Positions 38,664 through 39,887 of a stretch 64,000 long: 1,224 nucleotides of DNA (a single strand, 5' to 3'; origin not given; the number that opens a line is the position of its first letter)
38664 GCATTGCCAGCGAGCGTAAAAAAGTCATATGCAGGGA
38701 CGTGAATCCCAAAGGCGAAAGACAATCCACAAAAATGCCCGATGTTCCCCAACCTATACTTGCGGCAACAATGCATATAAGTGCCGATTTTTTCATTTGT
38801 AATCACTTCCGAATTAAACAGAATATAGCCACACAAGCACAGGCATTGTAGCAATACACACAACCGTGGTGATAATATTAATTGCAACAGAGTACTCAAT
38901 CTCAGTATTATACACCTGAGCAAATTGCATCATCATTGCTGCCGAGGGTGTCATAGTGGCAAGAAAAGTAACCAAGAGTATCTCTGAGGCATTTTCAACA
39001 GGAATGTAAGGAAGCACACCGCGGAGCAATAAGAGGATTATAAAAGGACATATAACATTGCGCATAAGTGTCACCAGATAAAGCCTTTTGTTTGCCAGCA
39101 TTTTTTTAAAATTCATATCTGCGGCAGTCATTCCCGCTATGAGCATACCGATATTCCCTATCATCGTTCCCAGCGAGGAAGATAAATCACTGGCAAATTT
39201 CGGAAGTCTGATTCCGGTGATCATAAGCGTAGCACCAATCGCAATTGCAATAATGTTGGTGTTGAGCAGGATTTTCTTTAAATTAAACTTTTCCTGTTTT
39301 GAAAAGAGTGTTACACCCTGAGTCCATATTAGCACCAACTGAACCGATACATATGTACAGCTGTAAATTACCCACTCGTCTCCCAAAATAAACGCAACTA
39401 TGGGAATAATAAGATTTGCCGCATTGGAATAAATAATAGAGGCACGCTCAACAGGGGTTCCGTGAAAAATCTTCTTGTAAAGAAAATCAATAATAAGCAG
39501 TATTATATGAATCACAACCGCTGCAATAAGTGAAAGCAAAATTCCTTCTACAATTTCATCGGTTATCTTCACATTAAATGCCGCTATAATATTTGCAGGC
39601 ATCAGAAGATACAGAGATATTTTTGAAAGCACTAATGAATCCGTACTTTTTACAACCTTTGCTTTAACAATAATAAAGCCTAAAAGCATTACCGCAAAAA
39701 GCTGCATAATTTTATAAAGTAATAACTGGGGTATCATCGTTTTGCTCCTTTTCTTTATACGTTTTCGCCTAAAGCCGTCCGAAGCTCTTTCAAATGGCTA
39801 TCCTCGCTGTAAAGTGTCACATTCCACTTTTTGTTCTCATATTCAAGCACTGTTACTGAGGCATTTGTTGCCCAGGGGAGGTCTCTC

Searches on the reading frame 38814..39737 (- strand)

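Call 7: search_protein_families(library=pfam, proteins=[window:38814-39737:-], max_evalue=0.001)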
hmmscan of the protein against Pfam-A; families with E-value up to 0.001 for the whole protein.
window:38814-39737:- (307 aa): 1 family
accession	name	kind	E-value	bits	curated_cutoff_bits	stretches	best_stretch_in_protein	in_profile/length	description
PF03547.23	Mem_trans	-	4.4e-19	68.7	25.7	1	8-301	4-342/343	Membrane transport protein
